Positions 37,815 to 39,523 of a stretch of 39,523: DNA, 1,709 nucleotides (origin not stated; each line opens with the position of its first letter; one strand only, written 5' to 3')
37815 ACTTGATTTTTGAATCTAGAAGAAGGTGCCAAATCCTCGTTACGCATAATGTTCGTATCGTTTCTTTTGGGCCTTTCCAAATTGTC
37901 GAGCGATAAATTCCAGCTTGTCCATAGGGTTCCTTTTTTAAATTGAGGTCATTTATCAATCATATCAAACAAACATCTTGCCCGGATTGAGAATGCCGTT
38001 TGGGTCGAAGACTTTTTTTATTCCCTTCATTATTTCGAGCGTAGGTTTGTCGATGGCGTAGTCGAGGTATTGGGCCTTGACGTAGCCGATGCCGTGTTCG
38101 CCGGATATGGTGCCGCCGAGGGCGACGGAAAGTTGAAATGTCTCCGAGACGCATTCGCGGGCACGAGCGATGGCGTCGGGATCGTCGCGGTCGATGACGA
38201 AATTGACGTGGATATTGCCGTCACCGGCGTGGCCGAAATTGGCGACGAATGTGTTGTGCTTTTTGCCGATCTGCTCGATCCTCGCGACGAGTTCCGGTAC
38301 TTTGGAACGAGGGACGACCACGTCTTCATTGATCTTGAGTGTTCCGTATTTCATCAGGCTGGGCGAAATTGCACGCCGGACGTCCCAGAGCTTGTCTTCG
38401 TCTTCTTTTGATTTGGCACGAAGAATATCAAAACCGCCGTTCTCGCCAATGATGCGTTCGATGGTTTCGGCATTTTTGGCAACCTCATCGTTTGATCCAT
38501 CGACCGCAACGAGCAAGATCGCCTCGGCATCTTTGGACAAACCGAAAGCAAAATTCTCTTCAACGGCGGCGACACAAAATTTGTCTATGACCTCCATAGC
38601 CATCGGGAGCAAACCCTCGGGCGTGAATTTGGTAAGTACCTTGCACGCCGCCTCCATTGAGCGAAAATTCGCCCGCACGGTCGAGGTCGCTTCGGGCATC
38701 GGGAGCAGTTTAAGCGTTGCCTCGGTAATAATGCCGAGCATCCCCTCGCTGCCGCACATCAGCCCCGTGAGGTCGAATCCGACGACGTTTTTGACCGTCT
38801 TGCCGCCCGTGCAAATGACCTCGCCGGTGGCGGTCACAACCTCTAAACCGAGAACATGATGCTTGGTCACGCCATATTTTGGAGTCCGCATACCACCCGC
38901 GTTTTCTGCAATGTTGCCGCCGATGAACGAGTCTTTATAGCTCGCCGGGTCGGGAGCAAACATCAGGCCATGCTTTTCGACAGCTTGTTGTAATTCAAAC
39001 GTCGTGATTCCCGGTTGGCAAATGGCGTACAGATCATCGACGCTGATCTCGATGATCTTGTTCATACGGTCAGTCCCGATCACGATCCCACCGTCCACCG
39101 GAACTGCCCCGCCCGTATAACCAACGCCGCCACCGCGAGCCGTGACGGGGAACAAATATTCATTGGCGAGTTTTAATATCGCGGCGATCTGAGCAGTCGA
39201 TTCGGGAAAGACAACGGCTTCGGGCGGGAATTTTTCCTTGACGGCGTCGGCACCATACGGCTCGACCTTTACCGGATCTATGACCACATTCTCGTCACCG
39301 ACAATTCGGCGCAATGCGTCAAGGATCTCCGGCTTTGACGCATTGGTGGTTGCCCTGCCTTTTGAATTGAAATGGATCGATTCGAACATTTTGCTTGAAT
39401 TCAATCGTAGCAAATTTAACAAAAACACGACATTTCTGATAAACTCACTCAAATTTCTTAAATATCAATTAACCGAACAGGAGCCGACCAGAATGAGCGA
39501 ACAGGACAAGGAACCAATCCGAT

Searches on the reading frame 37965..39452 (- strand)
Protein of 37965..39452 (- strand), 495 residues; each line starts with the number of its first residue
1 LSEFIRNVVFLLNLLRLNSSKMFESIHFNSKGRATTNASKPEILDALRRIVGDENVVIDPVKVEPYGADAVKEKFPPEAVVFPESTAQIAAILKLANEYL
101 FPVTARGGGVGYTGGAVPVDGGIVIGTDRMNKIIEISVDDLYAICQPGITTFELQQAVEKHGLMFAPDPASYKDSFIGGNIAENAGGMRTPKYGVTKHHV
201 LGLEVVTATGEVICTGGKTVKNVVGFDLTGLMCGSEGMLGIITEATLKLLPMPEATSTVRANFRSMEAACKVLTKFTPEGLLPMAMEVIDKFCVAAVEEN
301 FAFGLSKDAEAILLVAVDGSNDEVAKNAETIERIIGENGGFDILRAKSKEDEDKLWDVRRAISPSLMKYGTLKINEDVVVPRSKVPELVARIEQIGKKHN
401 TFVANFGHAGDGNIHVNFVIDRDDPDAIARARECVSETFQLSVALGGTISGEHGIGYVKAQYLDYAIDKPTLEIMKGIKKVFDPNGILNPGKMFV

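Call 63: search_protein_families(library=pfam, proteins=[window:37965-39452:-], max_evalue=0.001)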
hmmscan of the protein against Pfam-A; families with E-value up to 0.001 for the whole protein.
window:37965-39452:- (495 aa): 2 families
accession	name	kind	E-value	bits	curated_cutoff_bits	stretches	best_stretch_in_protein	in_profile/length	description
PF02913.24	FAD-oxidase_C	-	9.9e-70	235.5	21.2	1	253-493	2-248/248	FAD linked oxidases, C-terminal domain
PF01565.28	FAD_binding_4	-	1e-42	145.6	26.4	1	77-213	1-136/139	FAD binding domain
